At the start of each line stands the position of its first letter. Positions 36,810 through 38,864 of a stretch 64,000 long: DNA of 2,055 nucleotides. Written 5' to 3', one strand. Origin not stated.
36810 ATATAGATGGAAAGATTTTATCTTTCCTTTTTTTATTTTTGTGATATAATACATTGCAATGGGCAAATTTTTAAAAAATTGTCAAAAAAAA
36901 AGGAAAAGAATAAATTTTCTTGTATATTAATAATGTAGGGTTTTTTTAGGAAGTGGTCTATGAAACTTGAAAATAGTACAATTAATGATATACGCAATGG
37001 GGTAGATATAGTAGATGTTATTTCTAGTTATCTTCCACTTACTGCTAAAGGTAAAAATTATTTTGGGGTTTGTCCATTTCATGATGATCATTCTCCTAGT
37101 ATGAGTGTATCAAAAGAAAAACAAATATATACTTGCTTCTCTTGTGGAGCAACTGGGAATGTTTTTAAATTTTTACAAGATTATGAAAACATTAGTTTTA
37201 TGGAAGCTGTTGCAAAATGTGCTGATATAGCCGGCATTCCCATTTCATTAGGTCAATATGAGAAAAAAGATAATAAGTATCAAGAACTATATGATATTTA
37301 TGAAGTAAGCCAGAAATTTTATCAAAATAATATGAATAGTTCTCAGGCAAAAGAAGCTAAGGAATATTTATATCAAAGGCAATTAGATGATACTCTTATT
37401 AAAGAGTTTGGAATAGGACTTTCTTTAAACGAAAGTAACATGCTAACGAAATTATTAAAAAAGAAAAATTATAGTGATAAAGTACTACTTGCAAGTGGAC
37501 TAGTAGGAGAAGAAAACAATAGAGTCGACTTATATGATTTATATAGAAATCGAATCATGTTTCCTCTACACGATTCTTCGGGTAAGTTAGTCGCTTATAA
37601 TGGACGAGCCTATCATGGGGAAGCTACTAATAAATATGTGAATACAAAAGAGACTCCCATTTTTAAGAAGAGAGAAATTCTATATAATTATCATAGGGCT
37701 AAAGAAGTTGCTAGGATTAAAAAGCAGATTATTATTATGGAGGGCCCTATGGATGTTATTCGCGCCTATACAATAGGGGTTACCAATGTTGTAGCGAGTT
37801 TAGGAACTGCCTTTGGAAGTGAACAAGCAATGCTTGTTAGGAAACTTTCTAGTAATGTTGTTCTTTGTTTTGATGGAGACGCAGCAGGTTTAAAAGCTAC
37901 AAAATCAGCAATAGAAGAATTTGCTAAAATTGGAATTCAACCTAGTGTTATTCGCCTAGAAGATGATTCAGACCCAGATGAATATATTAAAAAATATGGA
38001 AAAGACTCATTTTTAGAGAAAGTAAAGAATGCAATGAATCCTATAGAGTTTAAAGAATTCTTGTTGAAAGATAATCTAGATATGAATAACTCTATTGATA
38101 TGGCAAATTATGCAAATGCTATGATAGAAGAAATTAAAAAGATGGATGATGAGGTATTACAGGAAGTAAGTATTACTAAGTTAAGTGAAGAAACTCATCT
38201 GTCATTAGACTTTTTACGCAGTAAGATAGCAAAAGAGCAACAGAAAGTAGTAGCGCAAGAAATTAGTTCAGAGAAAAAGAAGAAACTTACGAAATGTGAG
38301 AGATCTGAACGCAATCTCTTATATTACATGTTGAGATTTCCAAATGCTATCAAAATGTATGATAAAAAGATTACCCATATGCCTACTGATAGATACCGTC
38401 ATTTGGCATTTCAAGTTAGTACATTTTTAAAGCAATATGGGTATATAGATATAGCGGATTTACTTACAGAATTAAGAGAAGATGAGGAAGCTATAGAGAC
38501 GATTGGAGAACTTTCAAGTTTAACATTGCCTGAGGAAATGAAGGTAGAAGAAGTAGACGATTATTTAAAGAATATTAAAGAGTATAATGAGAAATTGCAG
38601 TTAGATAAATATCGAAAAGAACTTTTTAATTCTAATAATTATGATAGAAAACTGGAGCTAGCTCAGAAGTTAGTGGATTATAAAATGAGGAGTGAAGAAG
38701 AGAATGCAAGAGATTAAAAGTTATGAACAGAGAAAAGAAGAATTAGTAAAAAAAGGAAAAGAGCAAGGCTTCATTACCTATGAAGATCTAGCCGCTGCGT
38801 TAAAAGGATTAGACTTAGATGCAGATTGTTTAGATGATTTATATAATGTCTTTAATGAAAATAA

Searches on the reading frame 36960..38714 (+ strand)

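Call 48: search_protein_families(library=pfam, proteins=[window:36960-38714:+], max_evalue=0.00001)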
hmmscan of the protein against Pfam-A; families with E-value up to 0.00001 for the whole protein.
window:36960-38714:+ (585 aa): 7 families
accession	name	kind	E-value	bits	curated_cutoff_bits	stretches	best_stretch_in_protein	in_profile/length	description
PF08275.17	DNAG_N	-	1.8e-37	128.7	26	1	120-248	1-128/128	DNA primase catalytic core, N-terminal domain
PF01807.25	Zn_ribbon_DnaG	-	2.8e-34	117.3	24.9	1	5-96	3-94/98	CHC2 zinc finger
PF13155.12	Toprim_2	-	1.7e-20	73.6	22.1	1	258-343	1-88/88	Toprim-like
PF13662.12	Toprim_4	-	3.9e-15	56.3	25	1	256-331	2-84/85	Toprim domain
PF01751.28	Toprim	-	6.5e-10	39.5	23.1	1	256-322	1-81/96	Toprim domain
PF10410.14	DnaB_bind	-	2.7e-07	31.2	20.6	1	369-417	8-56/56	DnaB-helicase binding domain of primase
PF13362.12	Toprim_3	-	4.1e-07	30.8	27.2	1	257-349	2-95/95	Toprim domain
